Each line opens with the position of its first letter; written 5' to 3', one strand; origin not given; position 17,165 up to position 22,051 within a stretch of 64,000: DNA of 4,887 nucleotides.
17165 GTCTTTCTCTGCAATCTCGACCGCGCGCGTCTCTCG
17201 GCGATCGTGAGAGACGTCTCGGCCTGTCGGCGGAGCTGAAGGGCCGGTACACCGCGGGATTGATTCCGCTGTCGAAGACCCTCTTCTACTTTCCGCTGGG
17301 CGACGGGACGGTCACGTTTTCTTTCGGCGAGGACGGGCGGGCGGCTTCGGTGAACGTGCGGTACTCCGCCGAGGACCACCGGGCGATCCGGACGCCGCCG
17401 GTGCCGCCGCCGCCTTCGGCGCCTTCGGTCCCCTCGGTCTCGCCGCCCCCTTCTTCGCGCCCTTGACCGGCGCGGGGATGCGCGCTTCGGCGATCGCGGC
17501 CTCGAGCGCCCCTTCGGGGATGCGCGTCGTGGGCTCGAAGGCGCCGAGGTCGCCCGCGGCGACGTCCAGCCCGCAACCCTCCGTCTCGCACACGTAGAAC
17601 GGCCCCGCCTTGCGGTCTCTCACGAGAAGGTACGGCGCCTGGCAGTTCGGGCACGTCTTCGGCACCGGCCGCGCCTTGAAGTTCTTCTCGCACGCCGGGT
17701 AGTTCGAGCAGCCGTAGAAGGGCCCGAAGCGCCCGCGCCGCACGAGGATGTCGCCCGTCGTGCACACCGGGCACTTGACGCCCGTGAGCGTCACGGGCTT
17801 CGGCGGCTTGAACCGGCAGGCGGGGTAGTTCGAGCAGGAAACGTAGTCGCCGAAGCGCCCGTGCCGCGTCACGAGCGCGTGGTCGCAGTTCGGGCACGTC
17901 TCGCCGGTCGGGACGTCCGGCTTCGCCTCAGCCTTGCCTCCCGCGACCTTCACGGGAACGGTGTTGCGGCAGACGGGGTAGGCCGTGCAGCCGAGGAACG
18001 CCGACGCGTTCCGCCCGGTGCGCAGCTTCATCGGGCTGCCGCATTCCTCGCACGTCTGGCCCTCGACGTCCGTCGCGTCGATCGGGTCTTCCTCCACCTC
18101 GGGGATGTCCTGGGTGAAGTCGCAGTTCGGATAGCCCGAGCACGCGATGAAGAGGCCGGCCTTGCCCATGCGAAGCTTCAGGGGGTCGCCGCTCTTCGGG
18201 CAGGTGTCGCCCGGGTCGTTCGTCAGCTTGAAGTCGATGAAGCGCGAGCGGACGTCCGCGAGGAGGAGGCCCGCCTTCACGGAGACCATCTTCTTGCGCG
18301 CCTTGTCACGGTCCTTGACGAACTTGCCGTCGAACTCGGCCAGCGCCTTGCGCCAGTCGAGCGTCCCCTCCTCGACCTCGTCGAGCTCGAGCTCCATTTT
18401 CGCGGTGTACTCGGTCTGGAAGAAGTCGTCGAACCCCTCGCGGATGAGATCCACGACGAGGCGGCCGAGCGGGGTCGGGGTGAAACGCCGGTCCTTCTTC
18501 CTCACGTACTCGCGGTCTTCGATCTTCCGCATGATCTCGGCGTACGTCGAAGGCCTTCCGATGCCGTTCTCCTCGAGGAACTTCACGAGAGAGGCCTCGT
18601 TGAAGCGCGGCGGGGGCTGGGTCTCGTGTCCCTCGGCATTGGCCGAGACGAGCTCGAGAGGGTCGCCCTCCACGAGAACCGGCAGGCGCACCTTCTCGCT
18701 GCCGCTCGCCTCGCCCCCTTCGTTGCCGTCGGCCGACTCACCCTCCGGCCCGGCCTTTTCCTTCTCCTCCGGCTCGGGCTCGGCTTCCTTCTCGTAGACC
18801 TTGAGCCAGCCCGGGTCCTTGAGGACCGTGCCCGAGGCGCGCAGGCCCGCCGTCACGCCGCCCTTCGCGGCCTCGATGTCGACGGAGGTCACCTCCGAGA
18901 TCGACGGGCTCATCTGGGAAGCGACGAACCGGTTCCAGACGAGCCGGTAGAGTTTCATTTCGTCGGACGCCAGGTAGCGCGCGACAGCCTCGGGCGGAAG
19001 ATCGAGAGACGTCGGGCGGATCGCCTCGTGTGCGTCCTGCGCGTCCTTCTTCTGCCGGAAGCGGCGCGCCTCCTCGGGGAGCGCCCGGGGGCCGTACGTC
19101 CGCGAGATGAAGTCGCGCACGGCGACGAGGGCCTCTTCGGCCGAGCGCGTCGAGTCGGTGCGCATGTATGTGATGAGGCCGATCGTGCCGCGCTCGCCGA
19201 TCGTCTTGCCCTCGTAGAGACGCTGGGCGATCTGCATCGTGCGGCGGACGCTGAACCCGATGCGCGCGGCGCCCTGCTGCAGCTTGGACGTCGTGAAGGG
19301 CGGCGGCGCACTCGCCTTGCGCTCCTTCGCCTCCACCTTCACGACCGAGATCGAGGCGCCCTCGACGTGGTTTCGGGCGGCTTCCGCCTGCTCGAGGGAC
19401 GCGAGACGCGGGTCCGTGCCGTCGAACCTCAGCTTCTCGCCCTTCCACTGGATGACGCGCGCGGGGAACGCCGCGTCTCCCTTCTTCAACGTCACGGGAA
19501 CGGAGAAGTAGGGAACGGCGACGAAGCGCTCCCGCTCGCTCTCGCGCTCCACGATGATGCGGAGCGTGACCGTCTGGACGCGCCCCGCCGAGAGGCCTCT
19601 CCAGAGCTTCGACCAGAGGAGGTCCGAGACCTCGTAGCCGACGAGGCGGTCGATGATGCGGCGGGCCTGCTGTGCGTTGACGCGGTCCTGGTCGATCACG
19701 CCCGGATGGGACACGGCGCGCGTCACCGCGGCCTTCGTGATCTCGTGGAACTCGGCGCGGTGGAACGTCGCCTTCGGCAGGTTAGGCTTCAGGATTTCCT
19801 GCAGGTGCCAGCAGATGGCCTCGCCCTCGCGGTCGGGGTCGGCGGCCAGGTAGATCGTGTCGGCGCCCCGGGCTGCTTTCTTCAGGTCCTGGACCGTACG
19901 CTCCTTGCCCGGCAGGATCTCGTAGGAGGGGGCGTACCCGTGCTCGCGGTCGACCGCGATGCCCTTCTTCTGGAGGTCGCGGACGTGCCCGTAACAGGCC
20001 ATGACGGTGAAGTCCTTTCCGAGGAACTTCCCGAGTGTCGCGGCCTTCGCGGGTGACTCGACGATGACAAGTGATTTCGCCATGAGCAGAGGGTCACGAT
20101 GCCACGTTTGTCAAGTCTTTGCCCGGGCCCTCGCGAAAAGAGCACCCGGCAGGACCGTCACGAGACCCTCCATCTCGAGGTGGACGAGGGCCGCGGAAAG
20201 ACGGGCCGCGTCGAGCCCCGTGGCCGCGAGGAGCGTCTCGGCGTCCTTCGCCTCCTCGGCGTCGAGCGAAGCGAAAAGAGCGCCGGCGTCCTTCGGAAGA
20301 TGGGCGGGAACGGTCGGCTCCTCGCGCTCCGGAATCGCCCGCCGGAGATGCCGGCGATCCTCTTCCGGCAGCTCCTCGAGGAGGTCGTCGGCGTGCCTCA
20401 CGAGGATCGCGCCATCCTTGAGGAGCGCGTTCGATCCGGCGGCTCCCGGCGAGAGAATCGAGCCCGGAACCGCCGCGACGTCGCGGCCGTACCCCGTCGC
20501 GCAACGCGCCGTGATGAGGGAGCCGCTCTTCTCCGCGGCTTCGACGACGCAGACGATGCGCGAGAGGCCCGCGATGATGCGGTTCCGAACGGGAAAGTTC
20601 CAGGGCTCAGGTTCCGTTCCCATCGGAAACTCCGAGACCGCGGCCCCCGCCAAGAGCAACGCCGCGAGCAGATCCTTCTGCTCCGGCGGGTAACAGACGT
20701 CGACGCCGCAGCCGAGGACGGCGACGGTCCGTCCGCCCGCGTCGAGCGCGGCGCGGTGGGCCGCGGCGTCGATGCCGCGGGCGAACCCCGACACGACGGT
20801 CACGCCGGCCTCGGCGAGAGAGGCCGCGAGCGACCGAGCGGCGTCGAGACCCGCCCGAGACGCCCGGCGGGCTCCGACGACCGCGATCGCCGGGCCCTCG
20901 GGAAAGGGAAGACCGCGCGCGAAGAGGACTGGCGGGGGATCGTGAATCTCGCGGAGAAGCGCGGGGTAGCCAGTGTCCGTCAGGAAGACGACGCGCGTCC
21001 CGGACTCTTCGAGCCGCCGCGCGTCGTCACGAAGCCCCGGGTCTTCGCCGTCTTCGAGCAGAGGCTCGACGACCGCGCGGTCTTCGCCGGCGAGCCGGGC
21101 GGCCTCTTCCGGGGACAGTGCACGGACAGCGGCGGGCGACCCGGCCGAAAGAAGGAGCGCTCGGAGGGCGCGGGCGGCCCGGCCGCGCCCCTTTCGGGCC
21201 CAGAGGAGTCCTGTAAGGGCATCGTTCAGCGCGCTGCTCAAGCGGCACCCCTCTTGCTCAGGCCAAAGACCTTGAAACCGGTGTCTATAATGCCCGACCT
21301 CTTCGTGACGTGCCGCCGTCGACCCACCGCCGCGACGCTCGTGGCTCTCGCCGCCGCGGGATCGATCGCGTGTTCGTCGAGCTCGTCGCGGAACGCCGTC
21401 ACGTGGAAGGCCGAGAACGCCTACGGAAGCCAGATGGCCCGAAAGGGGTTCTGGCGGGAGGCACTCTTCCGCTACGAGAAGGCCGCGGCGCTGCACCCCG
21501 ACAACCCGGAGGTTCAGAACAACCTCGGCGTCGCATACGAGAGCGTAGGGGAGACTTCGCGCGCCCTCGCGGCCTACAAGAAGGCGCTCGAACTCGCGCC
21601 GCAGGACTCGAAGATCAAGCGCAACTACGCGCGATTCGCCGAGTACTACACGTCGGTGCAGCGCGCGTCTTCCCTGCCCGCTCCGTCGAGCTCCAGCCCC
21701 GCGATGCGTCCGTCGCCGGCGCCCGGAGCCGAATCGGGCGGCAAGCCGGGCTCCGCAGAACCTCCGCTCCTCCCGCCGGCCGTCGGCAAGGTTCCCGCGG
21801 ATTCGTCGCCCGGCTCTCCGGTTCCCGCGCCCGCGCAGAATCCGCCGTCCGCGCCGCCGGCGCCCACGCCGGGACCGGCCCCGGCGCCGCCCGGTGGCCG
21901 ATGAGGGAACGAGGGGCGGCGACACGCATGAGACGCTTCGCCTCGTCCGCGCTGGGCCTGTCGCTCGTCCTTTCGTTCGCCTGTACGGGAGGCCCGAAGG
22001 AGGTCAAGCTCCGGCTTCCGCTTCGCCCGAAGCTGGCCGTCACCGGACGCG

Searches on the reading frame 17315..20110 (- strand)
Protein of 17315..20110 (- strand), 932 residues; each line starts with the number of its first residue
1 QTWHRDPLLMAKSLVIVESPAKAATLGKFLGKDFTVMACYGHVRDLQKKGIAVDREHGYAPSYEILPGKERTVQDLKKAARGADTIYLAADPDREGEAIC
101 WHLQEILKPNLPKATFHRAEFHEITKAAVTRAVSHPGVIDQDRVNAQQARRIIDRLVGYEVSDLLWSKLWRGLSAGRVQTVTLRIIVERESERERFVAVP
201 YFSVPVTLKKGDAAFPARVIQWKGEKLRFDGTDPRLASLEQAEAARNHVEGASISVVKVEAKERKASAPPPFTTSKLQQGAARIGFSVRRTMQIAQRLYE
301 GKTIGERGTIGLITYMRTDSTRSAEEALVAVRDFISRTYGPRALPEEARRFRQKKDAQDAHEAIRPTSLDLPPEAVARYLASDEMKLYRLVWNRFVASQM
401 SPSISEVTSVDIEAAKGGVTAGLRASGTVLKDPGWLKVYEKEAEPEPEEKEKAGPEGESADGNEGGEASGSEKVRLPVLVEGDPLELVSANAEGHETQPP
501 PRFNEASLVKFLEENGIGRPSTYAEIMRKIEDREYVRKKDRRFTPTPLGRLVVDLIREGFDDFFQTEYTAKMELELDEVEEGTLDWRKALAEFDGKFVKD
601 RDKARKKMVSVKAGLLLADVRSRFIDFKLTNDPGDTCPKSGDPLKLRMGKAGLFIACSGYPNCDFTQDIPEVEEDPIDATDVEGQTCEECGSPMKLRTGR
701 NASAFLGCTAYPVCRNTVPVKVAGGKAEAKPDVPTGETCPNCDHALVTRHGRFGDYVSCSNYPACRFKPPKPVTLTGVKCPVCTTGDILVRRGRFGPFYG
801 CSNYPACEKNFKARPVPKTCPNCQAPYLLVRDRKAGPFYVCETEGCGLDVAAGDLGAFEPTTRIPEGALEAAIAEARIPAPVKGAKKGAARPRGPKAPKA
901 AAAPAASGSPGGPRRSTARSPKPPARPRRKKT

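Call 62: search_protein_families(library=pfam, proteins=[window:17315-20110:-], max_evalue=0.00001)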
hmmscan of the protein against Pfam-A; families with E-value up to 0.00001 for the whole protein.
window:17315-20110:- (932 aa): 3 families
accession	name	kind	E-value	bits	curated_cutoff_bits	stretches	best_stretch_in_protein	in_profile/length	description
PF01131.25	Topoisom_bac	-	1.6e-113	380.3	35.1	1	139-590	2-410/411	DNA topoisomerase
PF01396.24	Zn_ribbon_Top1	-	1.3e-48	162.9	32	4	736-768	1-33/39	Topoisomerase DNA binding C4 zinc finger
PF01751.28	Toprim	-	7.5e-21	74.6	23.1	1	14-124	2-96/96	Toprim domain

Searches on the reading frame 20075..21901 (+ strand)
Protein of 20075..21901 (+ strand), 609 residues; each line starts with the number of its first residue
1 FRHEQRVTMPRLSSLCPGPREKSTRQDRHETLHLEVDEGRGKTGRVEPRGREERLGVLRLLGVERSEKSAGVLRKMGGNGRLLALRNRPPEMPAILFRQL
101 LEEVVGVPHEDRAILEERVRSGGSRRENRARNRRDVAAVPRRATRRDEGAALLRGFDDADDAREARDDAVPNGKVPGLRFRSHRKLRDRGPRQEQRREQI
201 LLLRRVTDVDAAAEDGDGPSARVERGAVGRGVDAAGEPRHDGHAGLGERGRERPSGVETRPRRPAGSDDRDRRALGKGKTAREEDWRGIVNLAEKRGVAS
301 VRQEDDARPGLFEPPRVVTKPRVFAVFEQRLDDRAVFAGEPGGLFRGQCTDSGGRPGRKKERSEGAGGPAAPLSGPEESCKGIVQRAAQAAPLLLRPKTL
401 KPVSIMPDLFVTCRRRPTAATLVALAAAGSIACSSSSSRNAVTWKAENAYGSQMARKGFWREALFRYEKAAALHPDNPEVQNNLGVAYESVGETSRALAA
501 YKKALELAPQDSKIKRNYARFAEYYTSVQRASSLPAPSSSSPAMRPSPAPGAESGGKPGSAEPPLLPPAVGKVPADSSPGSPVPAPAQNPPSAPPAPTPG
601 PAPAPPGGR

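Call 62: search_protein_families(library=pfam, proteins=[window:20075-21901:+], max_evalue=0.00001)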
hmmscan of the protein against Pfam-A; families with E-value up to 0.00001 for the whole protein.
window:20075-21901:+ (609 aa): 7 families
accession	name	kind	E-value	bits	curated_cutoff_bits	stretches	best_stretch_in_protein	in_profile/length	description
PF13414.12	TPR_11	-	6.4e-10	39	26.8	1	457-492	7-42/42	TPR repeat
PF07719.23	TPR_2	-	1.7e-09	37.5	27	1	478-511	1-34/34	Tetratricopeptide repeat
PF00515.34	TPR_1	-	1.8e-08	34.2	27.8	1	479-511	2-34/34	Tetratricopeptide repeat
PF13428.12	TPR_14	-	8.2e-08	32.6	23.5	0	479-520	2-43/44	Tetratricopeptide repeat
PF13431.12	TPR_17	-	3.3e-07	30.5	24.4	0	467-498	2-33/34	Tetratricopeptide repeat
PF14559.12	TPR_19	-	3.6e-07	30.8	25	1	461-516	8-63/68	Tetratricopeptide repeat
PF13432.12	TPR_16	-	6.8e-07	30.1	32.7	1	456-511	9-64/65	Tetratricopeptide repeat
